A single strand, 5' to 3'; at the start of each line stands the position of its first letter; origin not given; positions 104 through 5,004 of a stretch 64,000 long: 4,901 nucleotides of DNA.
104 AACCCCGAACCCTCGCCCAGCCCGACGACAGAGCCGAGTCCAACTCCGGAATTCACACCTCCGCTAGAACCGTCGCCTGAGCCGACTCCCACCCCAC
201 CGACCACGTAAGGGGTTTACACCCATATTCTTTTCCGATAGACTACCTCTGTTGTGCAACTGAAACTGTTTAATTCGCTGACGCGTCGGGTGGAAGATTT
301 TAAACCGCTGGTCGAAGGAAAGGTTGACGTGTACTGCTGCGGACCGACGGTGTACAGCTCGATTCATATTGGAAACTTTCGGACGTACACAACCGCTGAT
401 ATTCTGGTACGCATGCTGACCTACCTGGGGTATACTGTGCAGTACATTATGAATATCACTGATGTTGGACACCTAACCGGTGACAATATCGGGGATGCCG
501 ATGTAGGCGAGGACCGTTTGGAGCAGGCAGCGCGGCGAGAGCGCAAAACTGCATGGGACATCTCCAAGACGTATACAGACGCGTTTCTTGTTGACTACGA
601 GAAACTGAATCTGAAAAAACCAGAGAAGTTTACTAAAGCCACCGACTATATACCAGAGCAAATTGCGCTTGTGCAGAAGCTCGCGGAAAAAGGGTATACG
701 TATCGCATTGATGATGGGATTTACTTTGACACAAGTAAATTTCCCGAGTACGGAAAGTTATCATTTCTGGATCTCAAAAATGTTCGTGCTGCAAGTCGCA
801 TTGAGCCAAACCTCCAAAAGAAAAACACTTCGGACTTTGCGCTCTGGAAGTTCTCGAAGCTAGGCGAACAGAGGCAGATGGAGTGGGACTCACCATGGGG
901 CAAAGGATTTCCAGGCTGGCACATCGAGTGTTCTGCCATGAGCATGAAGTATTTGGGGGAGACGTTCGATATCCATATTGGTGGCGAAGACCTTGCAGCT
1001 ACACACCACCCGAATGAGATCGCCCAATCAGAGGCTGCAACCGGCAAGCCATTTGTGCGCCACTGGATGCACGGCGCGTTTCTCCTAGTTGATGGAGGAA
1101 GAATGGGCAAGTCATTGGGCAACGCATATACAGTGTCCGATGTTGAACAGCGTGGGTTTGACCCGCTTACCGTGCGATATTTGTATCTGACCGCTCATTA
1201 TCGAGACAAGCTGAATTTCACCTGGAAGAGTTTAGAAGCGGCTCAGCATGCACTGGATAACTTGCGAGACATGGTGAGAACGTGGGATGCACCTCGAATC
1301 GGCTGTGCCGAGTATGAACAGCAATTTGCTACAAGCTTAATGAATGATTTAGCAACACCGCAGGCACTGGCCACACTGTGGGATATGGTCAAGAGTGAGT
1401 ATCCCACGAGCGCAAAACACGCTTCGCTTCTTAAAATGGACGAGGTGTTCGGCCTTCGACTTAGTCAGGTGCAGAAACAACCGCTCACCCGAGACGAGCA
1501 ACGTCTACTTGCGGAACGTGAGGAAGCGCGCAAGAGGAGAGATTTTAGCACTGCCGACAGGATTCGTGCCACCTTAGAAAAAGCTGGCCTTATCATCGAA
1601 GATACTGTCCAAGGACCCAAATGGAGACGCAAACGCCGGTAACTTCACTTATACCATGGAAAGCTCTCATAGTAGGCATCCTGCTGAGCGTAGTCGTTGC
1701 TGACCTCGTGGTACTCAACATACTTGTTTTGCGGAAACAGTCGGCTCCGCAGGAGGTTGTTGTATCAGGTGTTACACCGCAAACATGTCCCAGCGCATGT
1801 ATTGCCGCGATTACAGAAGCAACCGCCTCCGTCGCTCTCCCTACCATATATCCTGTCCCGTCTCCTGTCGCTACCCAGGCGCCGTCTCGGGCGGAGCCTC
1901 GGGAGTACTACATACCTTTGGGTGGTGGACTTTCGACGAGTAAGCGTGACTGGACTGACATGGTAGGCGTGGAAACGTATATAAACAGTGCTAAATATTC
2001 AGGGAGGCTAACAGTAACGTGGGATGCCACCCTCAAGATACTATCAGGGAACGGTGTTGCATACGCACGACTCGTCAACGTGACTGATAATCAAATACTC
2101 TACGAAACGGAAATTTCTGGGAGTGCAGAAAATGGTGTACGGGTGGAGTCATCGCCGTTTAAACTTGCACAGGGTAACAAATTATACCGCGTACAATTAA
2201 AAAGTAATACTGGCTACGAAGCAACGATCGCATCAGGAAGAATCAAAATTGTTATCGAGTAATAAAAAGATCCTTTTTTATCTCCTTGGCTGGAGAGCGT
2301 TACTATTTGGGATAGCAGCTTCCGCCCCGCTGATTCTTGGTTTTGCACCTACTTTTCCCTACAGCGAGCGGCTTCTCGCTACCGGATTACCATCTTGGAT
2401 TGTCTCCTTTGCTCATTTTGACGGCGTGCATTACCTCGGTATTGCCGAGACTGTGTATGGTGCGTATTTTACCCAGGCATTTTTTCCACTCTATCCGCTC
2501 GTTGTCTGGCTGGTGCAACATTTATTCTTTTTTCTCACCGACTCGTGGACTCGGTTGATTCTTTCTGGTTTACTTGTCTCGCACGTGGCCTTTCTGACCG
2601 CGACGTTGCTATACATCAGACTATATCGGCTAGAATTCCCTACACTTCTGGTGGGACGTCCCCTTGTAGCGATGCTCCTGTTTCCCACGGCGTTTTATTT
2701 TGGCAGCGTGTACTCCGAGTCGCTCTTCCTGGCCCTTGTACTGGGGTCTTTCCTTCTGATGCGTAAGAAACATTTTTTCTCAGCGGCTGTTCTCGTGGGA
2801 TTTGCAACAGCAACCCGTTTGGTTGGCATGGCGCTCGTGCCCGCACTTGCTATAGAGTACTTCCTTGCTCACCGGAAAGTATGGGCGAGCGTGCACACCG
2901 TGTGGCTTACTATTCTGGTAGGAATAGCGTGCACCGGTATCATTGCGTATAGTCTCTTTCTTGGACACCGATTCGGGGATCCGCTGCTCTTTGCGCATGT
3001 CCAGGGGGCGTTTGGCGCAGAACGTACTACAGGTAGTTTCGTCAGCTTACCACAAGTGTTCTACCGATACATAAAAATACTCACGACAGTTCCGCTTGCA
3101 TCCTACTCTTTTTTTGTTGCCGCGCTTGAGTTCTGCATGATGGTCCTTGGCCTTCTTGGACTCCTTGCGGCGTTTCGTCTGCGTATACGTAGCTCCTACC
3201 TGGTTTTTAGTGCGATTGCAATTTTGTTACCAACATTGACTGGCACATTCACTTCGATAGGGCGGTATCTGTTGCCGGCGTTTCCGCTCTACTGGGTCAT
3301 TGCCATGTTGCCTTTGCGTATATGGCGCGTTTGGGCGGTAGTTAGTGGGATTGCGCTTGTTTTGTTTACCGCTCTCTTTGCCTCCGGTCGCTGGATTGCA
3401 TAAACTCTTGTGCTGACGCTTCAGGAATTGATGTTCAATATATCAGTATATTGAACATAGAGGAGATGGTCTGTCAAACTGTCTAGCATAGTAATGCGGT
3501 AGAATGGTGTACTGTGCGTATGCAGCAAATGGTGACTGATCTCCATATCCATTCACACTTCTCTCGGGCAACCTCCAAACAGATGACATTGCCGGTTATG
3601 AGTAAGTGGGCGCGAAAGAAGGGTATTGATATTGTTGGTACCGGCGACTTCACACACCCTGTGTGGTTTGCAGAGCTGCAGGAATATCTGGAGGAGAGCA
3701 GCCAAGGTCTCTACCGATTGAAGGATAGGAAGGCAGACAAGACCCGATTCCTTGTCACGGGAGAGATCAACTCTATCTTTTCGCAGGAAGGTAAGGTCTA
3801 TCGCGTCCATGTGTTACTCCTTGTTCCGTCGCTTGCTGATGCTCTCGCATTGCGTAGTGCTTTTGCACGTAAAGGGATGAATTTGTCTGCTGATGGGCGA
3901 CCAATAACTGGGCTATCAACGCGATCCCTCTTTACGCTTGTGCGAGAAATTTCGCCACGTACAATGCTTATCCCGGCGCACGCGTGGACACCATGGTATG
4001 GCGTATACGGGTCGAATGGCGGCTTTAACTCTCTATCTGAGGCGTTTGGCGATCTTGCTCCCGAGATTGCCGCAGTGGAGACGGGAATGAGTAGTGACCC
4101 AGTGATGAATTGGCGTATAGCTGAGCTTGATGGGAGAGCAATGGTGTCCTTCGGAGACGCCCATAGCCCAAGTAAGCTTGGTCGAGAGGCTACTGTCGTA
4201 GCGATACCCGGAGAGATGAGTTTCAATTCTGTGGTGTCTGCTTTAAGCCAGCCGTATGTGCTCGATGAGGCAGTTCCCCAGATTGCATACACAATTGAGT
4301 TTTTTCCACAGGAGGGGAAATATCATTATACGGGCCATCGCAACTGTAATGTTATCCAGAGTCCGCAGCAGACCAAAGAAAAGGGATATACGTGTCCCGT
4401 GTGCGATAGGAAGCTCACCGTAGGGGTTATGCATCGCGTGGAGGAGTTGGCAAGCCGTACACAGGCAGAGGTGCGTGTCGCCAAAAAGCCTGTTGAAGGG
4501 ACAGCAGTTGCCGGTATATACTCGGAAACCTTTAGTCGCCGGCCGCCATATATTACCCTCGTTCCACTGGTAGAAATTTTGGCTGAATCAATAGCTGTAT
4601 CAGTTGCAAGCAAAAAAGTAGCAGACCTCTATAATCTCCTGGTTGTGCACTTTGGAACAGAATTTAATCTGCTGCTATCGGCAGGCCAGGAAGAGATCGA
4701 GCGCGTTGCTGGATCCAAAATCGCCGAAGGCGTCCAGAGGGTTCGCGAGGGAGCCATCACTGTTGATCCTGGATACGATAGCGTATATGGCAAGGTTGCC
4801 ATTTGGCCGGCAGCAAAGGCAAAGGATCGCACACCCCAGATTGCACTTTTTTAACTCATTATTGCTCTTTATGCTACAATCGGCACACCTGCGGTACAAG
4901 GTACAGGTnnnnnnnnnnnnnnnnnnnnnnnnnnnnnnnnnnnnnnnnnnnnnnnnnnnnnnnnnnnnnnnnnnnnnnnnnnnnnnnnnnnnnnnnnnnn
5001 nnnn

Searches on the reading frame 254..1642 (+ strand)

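Call 62: search_protein_families(library=pfam, proteins=[window:254-1642:+], max_evalue=0.00001)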
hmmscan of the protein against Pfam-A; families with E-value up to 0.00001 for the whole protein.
window:254-1642:+ (462 aa): 4 families
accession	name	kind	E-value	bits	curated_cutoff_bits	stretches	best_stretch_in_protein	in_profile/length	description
PF01406.26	tRNA-synt_1e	-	9.1e-100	334.3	27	1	16-331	2-300/301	tRNA synthetases class I (C) catalytic domain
PF09334.17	tRNA-synt_1g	-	4.6e-09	35.9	20.1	0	33-161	10-125/391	tRNA synthetases class I (M)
PF23493.1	CysS_C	-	1.3e-07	32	23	1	411-458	4-51/51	Cysteinyl-tRNA ligase anticodon binding domain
PF00133.28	tRNA-synt_1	-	5.7e-07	29.1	22.7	0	30-160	31-167/414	tRNA synthetases class I (I, L, M and V)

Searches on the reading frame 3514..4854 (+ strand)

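Call 62: search_protein_families(library=pfam, proteins=[window:3514-4854:+], max_evalue=0.00001)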
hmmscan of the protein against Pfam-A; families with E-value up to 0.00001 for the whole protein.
window:3514-4854:+ (446 aa): 0 families

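Call 65: search_protein_families(library=pfam, proteins=[window:3514-4854:+], max_evalue=0.05)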
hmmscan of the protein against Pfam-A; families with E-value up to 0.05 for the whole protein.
window:3514-4854:+ (446 aa): 1 family
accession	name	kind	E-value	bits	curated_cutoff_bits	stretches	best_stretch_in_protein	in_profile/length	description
PF04423.19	Rad50_zn_hook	-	0.02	15.1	24.3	0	287-302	15-30/52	Rad50 zinc hook motif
